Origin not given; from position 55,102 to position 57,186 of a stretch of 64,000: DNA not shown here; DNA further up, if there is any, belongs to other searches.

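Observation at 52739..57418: Prepilin peptidase (CpaA-like) followed by four consecutive lineage-specific secreted-protein genes rather than a tad/cpa pilus operon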

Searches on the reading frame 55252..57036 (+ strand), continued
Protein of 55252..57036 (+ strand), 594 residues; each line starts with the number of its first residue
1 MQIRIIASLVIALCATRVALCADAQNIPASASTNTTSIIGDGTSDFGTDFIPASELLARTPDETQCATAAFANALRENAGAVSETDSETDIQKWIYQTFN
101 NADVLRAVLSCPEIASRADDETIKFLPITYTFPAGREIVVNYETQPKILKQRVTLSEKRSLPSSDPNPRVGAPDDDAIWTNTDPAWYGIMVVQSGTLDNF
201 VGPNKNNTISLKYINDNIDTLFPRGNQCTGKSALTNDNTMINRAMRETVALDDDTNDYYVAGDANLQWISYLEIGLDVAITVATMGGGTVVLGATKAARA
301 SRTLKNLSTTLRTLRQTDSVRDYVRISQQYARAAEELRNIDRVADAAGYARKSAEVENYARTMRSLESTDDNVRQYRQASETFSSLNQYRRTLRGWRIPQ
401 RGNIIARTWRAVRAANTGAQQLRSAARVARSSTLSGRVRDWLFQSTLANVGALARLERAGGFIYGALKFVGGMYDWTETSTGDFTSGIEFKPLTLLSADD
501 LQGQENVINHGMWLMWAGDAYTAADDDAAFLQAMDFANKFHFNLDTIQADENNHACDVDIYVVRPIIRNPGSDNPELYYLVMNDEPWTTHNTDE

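Call 60: find_encoding_contigs(protein=P0380, flank=10000, max_places=3)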
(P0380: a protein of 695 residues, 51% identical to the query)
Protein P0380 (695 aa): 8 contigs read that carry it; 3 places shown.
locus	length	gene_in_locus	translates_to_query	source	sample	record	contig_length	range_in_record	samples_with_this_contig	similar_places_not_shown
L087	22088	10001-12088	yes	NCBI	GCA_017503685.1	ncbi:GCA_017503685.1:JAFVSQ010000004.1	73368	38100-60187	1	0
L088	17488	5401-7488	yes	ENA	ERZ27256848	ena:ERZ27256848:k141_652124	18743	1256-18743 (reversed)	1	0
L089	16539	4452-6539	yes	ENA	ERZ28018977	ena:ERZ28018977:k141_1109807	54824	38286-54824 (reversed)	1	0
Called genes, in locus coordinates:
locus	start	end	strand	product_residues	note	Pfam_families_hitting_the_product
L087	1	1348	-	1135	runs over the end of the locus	PF02811:PHP, PF07733:DNA_pol3_alpha, PF17657:DNA_pol3_finger, PF14579:HHH_6, PF01336:tRNA_anti-codon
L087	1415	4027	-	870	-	PF07517:SecA_DEAD, PF00270:DEAD (weak), PF01043:SecA_PP_bind, PF21090:P-loop_SecA, PF07516:SecA_SW, PF02810:SEC-C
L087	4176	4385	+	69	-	-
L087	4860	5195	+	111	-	-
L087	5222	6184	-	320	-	-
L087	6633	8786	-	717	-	-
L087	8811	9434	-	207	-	PF07750:GcrA, PF07382:HC2, PF07750:GcrA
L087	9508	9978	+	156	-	PF01478:Peptidase_A24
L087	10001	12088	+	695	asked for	-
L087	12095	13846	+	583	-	-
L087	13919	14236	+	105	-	-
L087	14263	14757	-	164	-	-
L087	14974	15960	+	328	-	PF01551:Peptidase_M23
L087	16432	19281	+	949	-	-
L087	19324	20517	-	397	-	PF02684:LpxB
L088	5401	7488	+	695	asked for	-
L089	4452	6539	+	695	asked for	-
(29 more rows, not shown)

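Call 61: search_protein_families(library=pfam, proteins=[L083:13866-14969:+, L086:9231-10001:+, L086:8666-9217:-, L058:8466-9911:+, L027:11626-12696:+, L080:8481-9386:+, L074:7230-8336:+, L058:11617-13266:+, L043:11574-12683:+, L086:13224-14297:+], max_evalue=0.01)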
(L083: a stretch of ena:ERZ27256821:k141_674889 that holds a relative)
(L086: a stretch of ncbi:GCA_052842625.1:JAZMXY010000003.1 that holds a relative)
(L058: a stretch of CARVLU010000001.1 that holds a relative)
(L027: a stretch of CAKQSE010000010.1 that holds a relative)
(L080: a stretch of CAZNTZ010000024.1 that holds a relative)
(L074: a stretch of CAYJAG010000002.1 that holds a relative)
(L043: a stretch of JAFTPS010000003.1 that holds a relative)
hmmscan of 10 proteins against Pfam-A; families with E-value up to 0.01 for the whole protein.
L083:13866-14969:+ (367 aa): 2 families
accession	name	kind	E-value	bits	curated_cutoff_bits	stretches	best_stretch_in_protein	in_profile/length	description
PF05838.17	Glyco_hydro_108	-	1e-13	52.1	21.2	1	204-277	2-83/85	Glycosyl hydrolase 108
PF09374.15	PG_binding_3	-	0.00078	20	24.6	1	319-346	47-75/76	Predicted Peptidoglycan domain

L086:9231-10001:+ (256 aa): 0 families

L086:8666-9217:- (183 aa): 0 families

L058:8466-9911:+ (481 aa): 0 families

L027:11626-12696:+ (356 aa): 1 family
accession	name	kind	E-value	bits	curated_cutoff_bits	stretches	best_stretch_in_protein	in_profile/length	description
PF05838.17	Glyco_hydro_108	-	1.1e-13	51.9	21.2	1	196-270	3-85/85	Glycosyl hydrolase 108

L080:8481-9386:+ (301 aa): 0 families

L074:7230-8336:+ (368 aa): 0 families

L058:11617-13266:+ (549 aa): 1 family
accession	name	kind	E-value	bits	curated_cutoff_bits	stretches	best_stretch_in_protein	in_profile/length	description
PF05838.17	Glyco_hydro_108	-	1.3e-13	51.7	21.2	1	390-464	3-85/85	Glycosyl hydrolase 108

L043:11574-12683:+ (369 aa): 1 family
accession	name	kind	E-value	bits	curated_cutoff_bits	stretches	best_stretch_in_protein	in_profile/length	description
PF05838.17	Glyco_hydro_108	-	2.8e-16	60.3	21.2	1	211-284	4-85/85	Glycosyl hydrolase 108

L086:13224-14297:+ (357 aa): 2 families
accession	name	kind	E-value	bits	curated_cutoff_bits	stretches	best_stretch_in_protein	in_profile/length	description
PF05838.17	Glyco_hydro_108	-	7.5e-17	62.1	21.2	1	198-271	4-85/85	Glycosyl hydrolase 108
PF09374.15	PG_binding_3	-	0.00072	20.1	24.6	1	290-338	27-75/76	Predicted Peptidoglycan domain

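Call 73: search_protein_families(library=phrogs, proteins=[window:55252-57036:+, L083:13866-14969:+], max_evalue=0.01)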
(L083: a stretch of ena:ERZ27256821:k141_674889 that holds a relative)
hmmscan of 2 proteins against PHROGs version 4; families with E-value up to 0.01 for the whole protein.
window:55252-57036:+ (594 aa): 0 families

L083:13866-14969:+ (367 aa): 2 families
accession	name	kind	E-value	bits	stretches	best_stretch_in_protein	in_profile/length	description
phrog_315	-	lysis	1.4e-28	100.8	1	184-361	322-499/677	endolysin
phrog_12853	-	unknown function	7.1e-05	24.2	1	199-267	3-75/131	-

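Call 80: find_related_loci(query=A1, collection=viral_contigs, flank=5000)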
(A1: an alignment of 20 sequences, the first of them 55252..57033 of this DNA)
Query A1 (594 aa) in viral_contigs; peptide patterns used: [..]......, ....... (x = any residue, [..] = any of these).
29 stretches matched a pattern, but none encodes a relative of the query by tblastn (E <= 1e-3).
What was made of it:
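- No relatives on viral contigs: call 80. No p594 relatives occur on 2.9 million viral contigs (call 80).
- Tried and rejected: Rejected (calls 73, 80).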

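Call 81: find_related_loci(query=A3, collection=metagenome_contigs, flank=8000)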
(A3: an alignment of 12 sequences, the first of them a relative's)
Query A3 (678 aa) in metagenome_contigs; peptide patterns used: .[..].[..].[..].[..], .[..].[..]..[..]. (x = any residue, [..] = any of these).
289 stretches matched a pattern; 4 encode a relative of the query (tblastn E <= 1e-3); 4 distinct loci.
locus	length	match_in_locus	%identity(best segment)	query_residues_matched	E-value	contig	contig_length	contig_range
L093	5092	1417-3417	41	3-666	2e-144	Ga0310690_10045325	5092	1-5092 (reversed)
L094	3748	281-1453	51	272-678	6e-121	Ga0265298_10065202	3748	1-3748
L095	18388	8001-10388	37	25-678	4e-66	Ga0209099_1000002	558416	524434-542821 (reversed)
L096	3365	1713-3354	46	23-414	2e-58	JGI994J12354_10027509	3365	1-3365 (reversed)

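Call 85: fold_search(model_id=the predicted structure, library=pdb)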
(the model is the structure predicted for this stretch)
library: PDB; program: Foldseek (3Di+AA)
matches with E <= 10: 309; with E <= 0.001: 0
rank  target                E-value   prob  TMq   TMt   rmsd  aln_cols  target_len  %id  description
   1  5l3d_A                4.6e-01  0.47  0.10  0.09  21.2       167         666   17  Human LSD1/CoREST: LSD1 Y761H mutation (released 2016-05-04)
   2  8ym7_A                5.2e-01  0.47  0.10  0.09  21.7       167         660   16  Crystal structure of Lysine Specific Demethylase 1 (LSD1) with JH-45 (released 2024-05-22)
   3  5l3b_A                5.2e-01  0.44  0.09  0.09  21.8       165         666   17  Human LSD1/CoREST: LSD1 D556G mutation (released 2016-05-04)
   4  6tuy_A                5.2e-01  0.44  0.09  0.09  21.3       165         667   18  Human LSD1/CoREST bound to the quinazoline inhibitor MC4106 (released 2021-07-21)
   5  2iw5_A                5.5e-01  0.44  0.10  0.09  21.3       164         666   17  Structural Basis for CoREST-Dependent Demethylation of Nucleosomes by the Human LSD1 Histone Demethylase (released 2006-08-09)
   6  6tz9_A                6.1e-01  0.15  0.07  0.18  24.8       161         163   13  CryoEM reconstruction of membrane-bound ESCRT-III filament composed of CHMP1B only (released 2020-04-08)
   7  5h6r_A                6.4e-01  0.35  0.10  0.09  21.3       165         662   18  Crystal structure of LSD1-CoREST in complex with peptide 13 (released 2017-04-12)
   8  5h6q_A                6.4e-01  0.25  0.10  0.09  22.3       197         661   15  Crystal structure of LSD1-CoREST in complex with peptide 11 (released 2017-04-12)
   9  6prh                  7.2e-01  0.51  0.13  0.40   8.9       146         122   12  X-ray Crystal Structure of Bacillus subtilis RicA (released 2019-10-02)
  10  6kgq                  8.0e-01  0.35  0.10  0.09  21.3       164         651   16  LSD1-FCPA-MPE five-membered ring adduct model (released 2020-03-25)
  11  8inl                  8.4e-01  0.35  0.09  0.08  19.1       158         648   13  LSD1 in complex with S2172 (released 2024-03-13)
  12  2uxx_A                9.4e-01  0.12  0.07  0.07  21.2       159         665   16  Human LSD1 Histone Demethylase-CoREST in complex with an FAD- tranylcypromine adduct (released 2007-08-21)
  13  2y48_A                9.9e-01  0.30  0.09  0.09  21.6       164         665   17  Crystal structure of LSD1-CoREST in complex with a N-terminal SNAIL peptide (released 2011-02-16)
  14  8q1h_A                9.9e-01  0.30  0.09  0.09  21.8       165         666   17  LSD1 Y391K-CoREST bound to Histone H3 N-terminal tail (released 2024-05-15)
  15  4mu6                  9.9e-01  0.21  0.08  0.17  22.7       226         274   13  Crystal Structure of the N-terminal domain of Effector Protein LegC3 from Legionella pneumophila (released 2013-12-11)
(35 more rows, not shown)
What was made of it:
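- Closest known: Periplasm-spanning helical proteins such as TolA or the alpha-hairpin adaptors HlyD/EmrA. Same: HlyD and EmrA appear among the non-significant Foldseek hits (call 85).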
